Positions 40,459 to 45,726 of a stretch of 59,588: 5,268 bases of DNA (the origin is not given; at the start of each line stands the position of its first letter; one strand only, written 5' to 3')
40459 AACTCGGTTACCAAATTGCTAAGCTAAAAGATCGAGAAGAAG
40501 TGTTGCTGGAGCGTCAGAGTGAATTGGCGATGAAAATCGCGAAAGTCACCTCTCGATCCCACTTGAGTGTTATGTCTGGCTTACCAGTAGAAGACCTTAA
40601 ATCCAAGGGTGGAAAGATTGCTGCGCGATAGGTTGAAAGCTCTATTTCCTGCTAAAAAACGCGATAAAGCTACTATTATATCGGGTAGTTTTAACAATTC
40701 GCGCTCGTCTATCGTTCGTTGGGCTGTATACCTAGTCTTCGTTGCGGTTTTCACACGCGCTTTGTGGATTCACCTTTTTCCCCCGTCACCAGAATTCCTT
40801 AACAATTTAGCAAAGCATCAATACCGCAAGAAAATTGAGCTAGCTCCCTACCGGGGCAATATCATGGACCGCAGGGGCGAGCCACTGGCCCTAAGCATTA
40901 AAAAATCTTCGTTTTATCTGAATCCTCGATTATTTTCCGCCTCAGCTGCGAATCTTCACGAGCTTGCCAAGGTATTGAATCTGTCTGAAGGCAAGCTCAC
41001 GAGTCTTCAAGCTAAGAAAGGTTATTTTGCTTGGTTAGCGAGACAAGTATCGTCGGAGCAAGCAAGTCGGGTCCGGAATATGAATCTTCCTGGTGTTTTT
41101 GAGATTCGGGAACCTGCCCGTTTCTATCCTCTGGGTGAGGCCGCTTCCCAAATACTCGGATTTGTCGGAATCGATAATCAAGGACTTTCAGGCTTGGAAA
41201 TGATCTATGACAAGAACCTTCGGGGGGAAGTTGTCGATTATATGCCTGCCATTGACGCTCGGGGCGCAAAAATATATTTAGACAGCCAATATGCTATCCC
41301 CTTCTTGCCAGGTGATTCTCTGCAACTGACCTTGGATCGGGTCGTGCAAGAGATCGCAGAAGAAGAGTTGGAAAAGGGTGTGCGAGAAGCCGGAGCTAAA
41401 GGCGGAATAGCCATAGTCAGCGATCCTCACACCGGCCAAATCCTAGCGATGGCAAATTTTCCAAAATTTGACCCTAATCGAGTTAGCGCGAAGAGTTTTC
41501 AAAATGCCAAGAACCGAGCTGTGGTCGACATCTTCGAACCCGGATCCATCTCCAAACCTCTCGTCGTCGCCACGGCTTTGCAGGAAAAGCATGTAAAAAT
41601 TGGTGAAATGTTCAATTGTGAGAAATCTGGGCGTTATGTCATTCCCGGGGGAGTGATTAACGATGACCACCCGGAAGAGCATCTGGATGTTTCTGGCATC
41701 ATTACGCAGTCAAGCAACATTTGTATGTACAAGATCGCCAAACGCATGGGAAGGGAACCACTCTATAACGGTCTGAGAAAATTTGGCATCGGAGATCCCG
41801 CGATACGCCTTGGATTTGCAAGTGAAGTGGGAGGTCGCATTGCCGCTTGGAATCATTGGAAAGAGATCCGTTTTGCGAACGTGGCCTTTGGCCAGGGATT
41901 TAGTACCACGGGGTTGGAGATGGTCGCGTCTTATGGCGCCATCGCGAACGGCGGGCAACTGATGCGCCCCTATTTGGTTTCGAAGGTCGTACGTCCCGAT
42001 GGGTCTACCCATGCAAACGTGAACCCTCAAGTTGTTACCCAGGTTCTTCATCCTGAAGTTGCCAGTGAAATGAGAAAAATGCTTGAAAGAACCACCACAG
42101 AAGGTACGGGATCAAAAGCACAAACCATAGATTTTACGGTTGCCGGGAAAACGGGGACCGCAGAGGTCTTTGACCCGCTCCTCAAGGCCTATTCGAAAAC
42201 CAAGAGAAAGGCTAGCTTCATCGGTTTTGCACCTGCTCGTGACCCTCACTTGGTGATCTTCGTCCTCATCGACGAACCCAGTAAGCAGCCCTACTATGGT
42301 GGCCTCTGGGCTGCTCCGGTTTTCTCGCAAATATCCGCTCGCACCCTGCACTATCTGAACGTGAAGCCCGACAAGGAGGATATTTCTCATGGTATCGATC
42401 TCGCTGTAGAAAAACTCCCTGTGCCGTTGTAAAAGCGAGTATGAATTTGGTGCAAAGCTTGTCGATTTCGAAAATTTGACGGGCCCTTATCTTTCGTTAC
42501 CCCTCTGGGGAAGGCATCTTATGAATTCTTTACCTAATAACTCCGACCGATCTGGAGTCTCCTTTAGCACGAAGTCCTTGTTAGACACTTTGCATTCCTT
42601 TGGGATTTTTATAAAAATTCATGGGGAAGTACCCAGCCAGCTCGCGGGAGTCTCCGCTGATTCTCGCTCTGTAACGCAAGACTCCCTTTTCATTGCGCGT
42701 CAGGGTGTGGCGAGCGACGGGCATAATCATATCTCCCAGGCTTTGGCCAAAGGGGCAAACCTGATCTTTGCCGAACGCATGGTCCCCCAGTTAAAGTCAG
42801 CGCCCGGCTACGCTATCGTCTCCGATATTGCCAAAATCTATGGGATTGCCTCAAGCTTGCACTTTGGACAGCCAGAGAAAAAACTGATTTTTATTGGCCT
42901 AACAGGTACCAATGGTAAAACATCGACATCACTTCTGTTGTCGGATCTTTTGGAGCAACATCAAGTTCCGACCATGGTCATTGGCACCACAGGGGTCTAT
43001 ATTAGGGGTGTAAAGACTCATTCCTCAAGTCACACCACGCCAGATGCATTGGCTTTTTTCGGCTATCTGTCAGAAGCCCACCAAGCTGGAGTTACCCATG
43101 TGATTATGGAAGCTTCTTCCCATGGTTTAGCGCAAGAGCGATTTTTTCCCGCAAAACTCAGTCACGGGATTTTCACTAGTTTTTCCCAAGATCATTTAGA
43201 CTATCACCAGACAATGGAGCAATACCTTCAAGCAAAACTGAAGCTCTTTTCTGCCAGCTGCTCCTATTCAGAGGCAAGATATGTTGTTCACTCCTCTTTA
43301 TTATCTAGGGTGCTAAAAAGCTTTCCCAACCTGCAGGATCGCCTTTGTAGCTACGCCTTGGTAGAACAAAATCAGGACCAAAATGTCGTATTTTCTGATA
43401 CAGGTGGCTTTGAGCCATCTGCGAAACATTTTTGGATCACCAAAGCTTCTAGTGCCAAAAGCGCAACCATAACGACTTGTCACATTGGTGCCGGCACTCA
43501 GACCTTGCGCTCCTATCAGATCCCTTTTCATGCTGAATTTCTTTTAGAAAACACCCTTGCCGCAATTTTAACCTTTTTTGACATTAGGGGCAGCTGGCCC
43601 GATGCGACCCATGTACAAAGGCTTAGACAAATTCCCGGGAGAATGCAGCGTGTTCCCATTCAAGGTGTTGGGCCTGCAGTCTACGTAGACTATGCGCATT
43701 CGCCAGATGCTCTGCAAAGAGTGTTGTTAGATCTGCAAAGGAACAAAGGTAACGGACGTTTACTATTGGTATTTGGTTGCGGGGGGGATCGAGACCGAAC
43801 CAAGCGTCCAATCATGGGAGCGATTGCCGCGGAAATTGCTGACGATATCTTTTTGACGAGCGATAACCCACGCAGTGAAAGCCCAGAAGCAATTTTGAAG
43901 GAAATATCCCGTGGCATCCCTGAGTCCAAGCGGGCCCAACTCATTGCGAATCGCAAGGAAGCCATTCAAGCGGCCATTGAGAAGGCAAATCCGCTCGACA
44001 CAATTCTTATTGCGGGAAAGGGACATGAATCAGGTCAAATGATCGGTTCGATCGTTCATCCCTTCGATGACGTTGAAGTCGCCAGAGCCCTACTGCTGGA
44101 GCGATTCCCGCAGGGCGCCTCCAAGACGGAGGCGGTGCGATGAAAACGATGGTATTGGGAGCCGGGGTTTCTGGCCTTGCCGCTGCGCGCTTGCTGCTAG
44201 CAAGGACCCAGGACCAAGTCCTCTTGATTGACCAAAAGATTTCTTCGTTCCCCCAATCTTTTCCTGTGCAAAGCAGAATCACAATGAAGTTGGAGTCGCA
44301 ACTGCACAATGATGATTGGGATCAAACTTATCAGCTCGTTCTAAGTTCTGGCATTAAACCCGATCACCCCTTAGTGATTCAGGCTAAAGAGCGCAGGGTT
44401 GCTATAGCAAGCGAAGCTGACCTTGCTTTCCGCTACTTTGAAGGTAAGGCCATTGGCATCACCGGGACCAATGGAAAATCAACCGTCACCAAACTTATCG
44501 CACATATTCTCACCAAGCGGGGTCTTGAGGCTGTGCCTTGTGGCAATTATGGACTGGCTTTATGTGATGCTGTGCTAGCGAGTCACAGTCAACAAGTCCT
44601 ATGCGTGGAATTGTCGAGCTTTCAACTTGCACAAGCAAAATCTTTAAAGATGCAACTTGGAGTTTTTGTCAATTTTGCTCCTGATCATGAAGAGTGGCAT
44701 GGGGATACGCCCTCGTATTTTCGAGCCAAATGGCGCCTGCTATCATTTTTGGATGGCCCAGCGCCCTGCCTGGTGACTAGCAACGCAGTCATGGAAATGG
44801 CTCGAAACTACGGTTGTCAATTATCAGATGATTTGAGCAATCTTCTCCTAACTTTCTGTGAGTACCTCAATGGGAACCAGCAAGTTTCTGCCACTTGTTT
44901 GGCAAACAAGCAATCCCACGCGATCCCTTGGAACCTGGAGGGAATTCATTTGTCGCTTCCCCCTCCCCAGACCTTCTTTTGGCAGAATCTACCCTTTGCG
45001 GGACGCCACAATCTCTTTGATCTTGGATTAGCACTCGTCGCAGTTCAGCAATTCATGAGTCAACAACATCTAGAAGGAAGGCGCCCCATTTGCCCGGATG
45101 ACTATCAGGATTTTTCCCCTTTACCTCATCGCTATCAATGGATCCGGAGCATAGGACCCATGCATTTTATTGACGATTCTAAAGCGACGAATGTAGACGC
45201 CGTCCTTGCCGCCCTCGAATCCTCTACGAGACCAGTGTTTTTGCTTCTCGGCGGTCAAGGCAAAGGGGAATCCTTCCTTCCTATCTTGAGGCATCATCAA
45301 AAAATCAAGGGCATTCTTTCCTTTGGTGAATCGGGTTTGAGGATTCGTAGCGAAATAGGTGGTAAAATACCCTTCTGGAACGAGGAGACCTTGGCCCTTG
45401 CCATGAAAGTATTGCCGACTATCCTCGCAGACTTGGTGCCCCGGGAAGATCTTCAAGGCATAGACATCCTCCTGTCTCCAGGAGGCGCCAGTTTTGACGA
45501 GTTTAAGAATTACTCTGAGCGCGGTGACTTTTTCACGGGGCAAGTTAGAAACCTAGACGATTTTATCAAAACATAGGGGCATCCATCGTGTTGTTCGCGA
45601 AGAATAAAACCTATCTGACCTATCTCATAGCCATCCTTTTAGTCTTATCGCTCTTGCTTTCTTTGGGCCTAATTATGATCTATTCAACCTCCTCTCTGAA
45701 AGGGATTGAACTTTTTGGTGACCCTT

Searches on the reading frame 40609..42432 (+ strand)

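Call 25: search_protein_families(library=pfam, proteins=[window:40609-42432:+], max_evalue=0.00001)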
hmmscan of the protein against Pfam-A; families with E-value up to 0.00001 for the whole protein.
window:40609-42432:+ (607 aa): 2 families
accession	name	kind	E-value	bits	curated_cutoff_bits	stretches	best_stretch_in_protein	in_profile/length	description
PF00905.27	Transpeptidase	-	2.7e-62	211.1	22.1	1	266-576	1-298/299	Penicillin binding protein transpeptidase domain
PF03717.20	PBP_dimer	-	9.8e-19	68.9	24.4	1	79-219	3-173/180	Penicillin-binding Protein dimerisation domain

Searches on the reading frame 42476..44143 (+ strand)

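Call 25: search_protein_families(library=pfam, proteins=[window:42476-44143:+], max_evalue=0.00001)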
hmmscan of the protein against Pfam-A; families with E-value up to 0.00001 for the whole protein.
window:42476-44143:+ (555 aa): 3 families
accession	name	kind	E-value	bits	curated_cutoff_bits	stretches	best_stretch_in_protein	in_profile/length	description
PF08245.18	Mur_ligase_M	-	3.4e-33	115.7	24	1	143-365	2-198/200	Mur ligase middle domain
PF02875.26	Mur_ligase_C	-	2.8e-32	112.7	28.4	1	388-516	1-127/127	Mur ligase, glutamate ligase domain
PF01225.30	Mur_ligase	-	1.4e-06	29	21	1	57-101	3-52/95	Mur ligase family, catalytic domain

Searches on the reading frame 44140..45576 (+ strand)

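Call 25: search_protein_families(library=pfam, proteins=[window:44140-45576:+], max_evalue=0.00001)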
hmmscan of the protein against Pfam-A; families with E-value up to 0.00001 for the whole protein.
window:44140-45576:+ (478 aa): 1 family
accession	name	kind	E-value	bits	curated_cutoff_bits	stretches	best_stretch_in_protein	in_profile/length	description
PF08245.18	Mur_ligase_M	-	2.5e-15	57.4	24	1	107-248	1-151/200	Mur ligase middle domain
